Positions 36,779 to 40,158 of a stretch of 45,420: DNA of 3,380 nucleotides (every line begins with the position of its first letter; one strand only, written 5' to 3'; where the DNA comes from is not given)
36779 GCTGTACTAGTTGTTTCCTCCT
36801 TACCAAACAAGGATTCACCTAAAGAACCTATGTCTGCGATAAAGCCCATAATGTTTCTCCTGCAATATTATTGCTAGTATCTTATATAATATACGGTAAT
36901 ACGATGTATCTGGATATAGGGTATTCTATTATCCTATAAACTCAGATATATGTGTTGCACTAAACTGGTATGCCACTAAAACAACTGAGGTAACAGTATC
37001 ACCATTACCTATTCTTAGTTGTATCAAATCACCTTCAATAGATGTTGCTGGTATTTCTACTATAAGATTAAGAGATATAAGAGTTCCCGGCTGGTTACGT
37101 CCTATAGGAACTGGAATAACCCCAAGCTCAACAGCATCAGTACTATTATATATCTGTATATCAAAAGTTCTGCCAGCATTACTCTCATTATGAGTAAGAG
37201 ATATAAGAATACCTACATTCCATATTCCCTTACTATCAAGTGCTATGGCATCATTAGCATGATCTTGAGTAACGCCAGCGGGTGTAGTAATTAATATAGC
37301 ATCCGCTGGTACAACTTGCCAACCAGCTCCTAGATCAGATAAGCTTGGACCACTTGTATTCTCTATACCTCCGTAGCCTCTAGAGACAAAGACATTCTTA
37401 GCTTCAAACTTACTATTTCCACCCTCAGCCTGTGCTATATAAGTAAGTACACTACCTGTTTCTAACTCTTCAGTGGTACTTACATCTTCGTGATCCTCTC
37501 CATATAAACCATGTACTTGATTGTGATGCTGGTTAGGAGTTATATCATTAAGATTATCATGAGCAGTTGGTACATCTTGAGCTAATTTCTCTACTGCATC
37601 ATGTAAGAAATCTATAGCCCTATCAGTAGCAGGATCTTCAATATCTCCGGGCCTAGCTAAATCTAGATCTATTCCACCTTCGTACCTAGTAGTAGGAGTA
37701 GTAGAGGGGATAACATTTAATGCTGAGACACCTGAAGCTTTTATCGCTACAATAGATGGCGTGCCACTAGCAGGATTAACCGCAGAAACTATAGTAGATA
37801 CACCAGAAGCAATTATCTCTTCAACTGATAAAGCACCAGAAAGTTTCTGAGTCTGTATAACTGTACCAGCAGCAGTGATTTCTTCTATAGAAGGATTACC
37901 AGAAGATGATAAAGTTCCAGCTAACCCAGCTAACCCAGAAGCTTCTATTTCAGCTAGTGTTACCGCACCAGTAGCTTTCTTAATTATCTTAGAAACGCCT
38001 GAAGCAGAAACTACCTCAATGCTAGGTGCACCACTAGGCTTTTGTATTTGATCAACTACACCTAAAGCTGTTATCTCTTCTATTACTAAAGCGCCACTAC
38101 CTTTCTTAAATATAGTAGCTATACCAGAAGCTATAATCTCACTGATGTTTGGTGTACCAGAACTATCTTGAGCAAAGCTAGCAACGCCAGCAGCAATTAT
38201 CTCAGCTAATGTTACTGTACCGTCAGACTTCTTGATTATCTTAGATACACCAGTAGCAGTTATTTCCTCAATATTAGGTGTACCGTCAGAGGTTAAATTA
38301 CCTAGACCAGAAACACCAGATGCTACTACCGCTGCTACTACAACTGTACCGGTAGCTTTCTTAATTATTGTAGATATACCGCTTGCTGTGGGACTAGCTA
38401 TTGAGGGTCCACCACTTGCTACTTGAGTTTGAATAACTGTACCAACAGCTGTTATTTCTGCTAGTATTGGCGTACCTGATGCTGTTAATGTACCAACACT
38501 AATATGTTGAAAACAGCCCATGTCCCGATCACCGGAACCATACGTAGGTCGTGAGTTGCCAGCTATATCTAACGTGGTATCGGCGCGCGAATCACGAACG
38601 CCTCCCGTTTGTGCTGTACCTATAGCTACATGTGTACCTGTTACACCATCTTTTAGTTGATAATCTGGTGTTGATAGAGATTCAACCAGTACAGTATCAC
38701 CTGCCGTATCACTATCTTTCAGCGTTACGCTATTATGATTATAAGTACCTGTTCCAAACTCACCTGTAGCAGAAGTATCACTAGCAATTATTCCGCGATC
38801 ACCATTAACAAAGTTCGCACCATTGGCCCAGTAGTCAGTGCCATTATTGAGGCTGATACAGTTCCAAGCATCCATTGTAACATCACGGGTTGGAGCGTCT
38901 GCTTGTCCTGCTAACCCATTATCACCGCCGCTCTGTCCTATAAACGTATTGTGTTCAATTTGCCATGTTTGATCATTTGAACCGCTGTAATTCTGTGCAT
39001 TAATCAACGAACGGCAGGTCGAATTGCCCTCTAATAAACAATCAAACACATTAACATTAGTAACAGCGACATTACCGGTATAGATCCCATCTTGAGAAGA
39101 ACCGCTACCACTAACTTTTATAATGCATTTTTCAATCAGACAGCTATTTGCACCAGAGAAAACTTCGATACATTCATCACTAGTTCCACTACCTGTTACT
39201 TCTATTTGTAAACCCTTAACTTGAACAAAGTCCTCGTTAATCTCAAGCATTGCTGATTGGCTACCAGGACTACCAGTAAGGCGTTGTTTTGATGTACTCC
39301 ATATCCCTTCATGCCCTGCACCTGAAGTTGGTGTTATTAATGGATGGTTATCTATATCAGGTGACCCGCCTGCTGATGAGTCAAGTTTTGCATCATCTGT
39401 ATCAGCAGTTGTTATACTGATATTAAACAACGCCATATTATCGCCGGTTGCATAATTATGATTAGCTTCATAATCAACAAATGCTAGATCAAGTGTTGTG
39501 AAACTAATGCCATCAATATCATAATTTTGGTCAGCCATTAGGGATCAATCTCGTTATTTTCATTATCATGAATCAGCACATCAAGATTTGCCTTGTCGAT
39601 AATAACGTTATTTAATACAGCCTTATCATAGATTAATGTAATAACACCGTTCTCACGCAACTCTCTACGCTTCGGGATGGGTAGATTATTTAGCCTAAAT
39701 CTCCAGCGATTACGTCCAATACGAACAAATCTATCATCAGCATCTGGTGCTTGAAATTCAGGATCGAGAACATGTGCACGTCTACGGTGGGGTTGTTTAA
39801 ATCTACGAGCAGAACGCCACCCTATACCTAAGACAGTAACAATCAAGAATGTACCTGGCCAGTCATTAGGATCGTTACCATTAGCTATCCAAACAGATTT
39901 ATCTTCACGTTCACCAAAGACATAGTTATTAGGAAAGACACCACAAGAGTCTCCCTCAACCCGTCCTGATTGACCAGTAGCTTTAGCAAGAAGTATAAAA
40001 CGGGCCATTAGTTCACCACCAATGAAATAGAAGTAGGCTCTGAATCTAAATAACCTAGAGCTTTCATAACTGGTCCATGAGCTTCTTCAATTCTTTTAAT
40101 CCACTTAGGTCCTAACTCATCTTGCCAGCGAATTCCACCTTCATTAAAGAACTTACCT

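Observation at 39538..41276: PAPS-type sulfotransferase chained into the tail-fibre operon with two orphan proteins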

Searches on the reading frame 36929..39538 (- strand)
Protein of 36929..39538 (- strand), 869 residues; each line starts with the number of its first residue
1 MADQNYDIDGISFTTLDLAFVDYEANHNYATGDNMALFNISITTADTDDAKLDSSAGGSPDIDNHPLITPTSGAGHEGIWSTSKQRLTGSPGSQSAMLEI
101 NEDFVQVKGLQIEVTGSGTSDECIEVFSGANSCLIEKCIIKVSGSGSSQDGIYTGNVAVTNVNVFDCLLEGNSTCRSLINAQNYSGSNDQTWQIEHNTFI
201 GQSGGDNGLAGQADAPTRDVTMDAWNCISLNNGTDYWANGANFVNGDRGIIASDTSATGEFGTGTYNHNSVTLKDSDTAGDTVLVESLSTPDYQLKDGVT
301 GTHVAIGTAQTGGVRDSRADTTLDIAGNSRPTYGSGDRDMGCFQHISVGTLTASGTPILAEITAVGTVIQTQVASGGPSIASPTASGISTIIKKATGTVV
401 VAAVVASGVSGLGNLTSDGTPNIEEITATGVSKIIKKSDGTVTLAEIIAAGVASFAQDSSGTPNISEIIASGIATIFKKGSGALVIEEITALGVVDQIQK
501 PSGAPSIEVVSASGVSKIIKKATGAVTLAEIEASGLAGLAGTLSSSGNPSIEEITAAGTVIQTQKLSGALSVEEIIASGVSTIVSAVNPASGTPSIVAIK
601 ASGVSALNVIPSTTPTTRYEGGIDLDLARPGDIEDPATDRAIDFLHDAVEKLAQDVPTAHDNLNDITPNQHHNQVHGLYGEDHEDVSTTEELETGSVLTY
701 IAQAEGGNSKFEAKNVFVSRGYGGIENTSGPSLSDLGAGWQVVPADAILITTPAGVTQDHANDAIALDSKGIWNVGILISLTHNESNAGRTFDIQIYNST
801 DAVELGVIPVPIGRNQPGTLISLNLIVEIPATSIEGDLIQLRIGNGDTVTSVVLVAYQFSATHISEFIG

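Call 3: search_protein_families(library=pfam, proteins=[window:36929-39538:-], max_evalue=0.1)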
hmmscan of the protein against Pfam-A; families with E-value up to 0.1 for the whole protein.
window:36929-39538:- (869 aa): 0 families

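Call 4: search_protein_families(library=phrogs, proteins=[window:36929-39538:-], max_evalue=0.01)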
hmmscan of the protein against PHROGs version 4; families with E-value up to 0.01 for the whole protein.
window:36929-39538:- (869 aa): 1 family
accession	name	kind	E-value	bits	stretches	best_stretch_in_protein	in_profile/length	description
phrog_26792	-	unknown function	0.00082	20.2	1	429-520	105-197/197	-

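Call 42: search_dna_similar(query=window:36932-39538:-, collection=phages, mode=protein, max_evalue=0.001, max_rows=30)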
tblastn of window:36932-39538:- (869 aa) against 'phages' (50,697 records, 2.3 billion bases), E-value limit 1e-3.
Records with a match: 4; places in all: 4; records where one place covers at least 80% of the query: 0.
Best place of each record, by identity: <60% 4.
By first word of the organism name: Thalassomonas 2; Vibrio 2.
By host as written in the record: Thalassomonas loyana LMG 22536 2; Vibrio breoganii 2.
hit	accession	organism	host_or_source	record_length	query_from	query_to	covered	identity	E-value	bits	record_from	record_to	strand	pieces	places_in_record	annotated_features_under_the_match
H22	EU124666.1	Thalassomonas phage BA3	Thalassomonas loyana LMG 22536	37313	721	866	17%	35.6%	7e-14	82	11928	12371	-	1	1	hypothetical protein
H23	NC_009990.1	Thalassomonas phage BA3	Thalassomonas loyana LMG 22536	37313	721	866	17%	35.6%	7e-14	82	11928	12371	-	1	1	hypothetical protein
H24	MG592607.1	Vibrio phage 1.242.O._10N.261.54.B2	Vibrio breoganii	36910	750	862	13%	35.7%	2e-6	58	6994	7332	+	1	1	hypothetical protein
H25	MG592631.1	Vibrio phage 1.266.O._10N.286.52.F9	Vibrio breoganii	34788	750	862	13%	33.3%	1e-6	58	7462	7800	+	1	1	hypothetical protein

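Call 45: search_protein_families(library=ncbifam, proteins=[window:36932-39538:-], max_evalue=0.01)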
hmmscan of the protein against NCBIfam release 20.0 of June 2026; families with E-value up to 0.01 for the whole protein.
window:36932-39538:- (869 aa): 0 families

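Call 70: search_solved_structures(query=window:36932-39538:-, max_evalue=1)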
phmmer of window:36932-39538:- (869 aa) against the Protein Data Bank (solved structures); distinct sequences matched with E-value up to 1: 0.

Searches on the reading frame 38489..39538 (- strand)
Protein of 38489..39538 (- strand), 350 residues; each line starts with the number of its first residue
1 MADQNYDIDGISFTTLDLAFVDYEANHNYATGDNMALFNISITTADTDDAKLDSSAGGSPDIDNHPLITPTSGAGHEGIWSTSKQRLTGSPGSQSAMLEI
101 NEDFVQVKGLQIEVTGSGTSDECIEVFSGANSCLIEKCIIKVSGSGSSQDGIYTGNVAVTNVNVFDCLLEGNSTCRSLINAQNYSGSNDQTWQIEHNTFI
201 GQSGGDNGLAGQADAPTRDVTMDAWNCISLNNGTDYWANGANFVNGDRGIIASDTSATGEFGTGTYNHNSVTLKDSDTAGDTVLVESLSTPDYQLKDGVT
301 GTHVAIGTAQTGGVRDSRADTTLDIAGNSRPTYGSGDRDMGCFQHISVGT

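Call 91: search_solved_structures(query=A8, max_evalue=1)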
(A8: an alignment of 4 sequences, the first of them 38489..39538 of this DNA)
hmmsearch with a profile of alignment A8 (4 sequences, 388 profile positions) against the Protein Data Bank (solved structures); distinct sequences matched with E-value up to 1: 0.

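Call 92: search_protein_families(library=pfam, alignment_id=A8, max_evalue=0.1)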
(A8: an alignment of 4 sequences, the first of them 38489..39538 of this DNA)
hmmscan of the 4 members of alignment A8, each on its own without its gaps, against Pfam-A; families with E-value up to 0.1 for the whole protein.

A. member 1, window:38489-39538:- (350 aa): 0 families

B. families by the number of members that match (of 4 scanned): 0 families

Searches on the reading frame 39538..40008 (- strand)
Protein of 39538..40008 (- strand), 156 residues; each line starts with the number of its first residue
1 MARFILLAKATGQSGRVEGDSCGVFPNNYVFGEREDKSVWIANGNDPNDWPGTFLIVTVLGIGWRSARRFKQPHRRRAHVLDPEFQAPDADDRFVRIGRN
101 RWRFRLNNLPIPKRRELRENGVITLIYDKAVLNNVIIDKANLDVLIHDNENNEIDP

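Call 3: search_protein_families(library=pfam, proteins=[window:39538-40008:-], max_evalue=0.1)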
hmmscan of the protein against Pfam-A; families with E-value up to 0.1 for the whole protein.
window:39538-40008:- (156 aa): 0 families

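Call 4: search_protein_families(library=phrogs, proteins=[window:39538-40008:-], max_evalue=0.01)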
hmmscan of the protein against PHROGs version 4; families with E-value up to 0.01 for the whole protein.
window:39538-40008:- (156 aa): 0 families

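Call 45: search_protein_families(library=ncbifam, proteins=[window:39541-40008:-], max_evalue=0.01)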
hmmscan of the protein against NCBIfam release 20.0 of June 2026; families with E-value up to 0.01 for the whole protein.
window:39541-40008:- (156 aa): 0 families

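Call 75: search_protein_representatives(protein=window:39541-40008:-)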
Query: 156 residues. Proteins with E-value up to 0.001 (for the whole library): 71; up to 1e-10: 29; up to 1e-30: 2. The best 71 are listed.
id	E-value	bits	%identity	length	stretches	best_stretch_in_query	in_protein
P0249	5.0e-32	127.3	45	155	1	1-147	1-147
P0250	3.0e-31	124.8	45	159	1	1-152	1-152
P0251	4.1e-26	108.1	44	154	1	1-143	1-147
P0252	4.7e-26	107.9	42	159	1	1-149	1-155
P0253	8.2e-26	107.1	43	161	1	1-149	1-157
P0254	1.1e-24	103.4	37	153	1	1-150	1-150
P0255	1.1e-24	103.4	41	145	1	1-140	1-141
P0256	1.5e-23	99.8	41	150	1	1-146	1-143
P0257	9.0e-23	97.2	42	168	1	1-140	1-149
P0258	9.5e-23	97.1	36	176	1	1-142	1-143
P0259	2.1e-21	92.7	34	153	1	1-143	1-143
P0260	2.3e-21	92.6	40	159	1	1-146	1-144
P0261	9.1e-21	90.7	35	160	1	1-147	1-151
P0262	1.5e-19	86.7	36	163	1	1-149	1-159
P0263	5.8e-17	78.3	37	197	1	11-141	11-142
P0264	1.1e-14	71.0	37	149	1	18-122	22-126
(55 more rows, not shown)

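Call 77: search_protein_families(library=phrogs, alignment_id=A7, max_evalue=0.001)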
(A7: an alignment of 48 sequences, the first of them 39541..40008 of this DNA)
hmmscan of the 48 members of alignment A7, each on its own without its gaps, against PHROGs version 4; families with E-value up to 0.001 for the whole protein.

A. member 1, window:39541-40008:- (156 aa): 0 families

B. families by the number of members that match (of 48 scanned): 0 families

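Call 82: predict_structure(alignment_id=A7)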
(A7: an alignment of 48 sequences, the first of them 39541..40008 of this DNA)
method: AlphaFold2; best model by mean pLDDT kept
length: 156 residues; sequences in the alignment: 48
mean_pLDDT: 96.2   pTM: 0.87
mean pLDDT of the five models: 96.2, 96.2, 96.1, 96.1, 95.7
residues with pLDDT >= 90: 149; 70-90: 7; 50-70: 0; < 50: 0
segments of 3 or more residues with pLDDT < 50: none
pLDDT, mean of each block of 10 residues (from residue 1): 97 94 97 98 98 98 96 96 98 95 98 98 98 97 94 84
secondary structure, 60 per line:
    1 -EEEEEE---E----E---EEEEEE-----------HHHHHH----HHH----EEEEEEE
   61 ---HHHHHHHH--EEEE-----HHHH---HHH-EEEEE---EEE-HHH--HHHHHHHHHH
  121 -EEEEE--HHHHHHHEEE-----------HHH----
elements in order: E2-7 E20-25 H37-42 E54-60 H64-71 E74-77 H83-86 E94-98 E102-104 H111-120 E122-126 H129-135 E136-138

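Call 84: fold_search(model_id=the predicted structure, library=pdb)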
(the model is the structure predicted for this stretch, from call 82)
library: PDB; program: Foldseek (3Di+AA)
matches with E <= 10: 11; with E <= 0.001: 0
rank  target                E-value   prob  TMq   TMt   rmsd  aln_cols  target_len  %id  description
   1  1e15_A                6.8e+00  0.01  0.15  0.06   7.0        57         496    9  Chitinase B from Serratia Marcescens (released 2000-08-18)
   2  8yuh_A                6.8e+00  0.01  0.14  0.06   7.5        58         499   14  X-ray Crystal structure of glycoside hydrolase family 18 chitinase from Serratia marcescens hexahistigine-tagged SmChi (released 2025-04-02)
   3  3wd1                  6.8e+00  0.01  0.13  0.06  17.5       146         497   13  Serratia marcescens Chitinase B complexed with syn-triazole inhibitor (released 2013-09-18)
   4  4ocl_B                7.2e+00  0.01  0.13  0.12   9.1        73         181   16  Crystal Structure of the Rpn8-Rpn11 MPN domain heterodimer, crystal form Ia (released 2014-01-29)
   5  5tkm_A                7.7e+00  0.01  0.12  0.11  10.8        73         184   16  Crystal structure of human APOBEC3B N-terminal Domain (released 2017-06-14)
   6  1ur9_B                8.2e+00  0.00  0.12  0.06  17.0       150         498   11  Interactions of a family 18 chitinase with the designed inhibitor HM508, and its degradation product, chitobiono-delta (released 2004-04-27)
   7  6huy_A                9.4e+00  0.03  0.10  0.05   6.2        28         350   18  HmdII from Desulfurobacterium thermolithotrophum reconstitued with Fe-guanylylpyridinol (FeGP) cofactor and co-crystal (released 2019-01-09)
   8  9evs_1H               9.4e+00  0.01  0.10  0.19   7.5        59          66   12  Structure of the flowering plant mitoribosome with P-site tRNA (released 2025-09-03)
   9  7c92_A                9.4e+00  0.01  0.15  0.06   7.2        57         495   10  Structure of Serratia marcescens chitinase B complexed with compound 6k (released 2021-06-09)
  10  1goi_A                9.4e+00  0.01  0.12  0.05   8.6        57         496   10  Crystal structure of the D140N mutant of chitinase B from Serratia marcescens at 1.45 A resolution (released 2001-11-15)
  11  5m85                  9.4e+00  0.01  0.12  0.12  15.6        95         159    8  Three-dimensional structure of the intermediate state of GAF3 from Slr1393 of Synechocystis sp. PCC6803 (released 2017-12-20)

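Call 85: find_encoding_contigs(protein=P0250, flank=6000, max_places=3)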
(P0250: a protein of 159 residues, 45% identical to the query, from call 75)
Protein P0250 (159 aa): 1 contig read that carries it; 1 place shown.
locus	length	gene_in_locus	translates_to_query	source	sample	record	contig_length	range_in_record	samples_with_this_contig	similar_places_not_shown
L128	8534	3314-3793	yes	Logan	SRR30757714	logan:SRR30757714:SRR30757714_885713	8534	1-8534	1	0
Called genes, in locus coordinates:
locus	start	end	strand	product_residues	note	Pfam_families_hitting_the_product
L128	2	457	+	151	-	?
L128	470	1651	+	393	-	-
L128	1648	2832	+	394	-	-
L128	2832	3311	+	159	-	-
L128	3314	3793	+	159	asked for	-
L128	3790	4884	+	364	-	-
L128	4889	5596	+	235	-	-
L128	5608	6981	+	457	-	-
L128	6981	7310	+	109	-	-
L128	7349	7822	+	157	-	PF24746:DUF7694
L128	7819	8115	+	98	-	-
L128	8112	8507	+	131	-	-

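Call 87: find_encoding_contigs(protein=P0254, flank=6000, max_places=2)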
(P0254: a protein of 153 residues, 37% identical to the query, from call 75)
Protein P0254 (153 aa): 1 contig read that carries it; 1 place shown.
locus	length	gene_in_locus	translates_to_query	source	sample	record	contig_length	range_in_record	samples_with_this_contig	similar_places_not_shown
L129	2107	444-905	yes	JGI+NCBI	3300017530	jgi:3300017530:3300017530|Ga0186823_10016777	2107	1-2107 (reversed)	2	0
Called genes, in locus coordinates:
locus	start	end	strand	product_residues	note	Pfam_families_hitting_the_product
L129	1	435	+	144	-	?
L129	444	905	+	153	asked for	-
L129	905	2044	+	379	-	-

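Call 88: find_encoding_contigs(protein=P0264, flank=6000, max_places=2)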
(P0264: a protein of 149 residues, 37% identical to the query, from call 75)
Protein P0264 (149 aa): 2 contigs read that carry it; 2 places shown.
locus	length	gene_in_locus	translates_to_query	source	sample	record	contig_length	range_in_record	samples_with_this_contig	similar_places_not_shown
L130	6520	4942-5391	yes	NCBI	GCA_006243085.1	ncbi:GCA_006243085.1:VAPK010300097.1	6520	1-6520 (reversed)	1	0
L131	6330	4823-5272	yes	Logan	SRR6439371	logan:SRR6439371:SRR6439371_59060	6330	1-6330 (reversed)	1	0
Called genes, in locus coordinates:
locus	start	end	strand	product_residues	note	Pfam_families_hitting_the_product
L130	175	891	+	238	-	-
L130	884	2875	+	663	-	PF05876:GpA_ATPase, PF20454:GpA_nuclease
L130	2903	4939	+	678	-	PF05426:Alginate_lyase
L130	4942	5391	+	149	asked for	-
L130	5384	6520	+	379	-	?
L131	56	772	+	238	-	-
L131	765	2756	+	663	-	PF05876:GpA_ATPase, PF20454:GpA_nuclease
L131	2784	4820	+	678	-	PF05426:Alginate_lyase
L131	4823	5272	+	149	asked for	-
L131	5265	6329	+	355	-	?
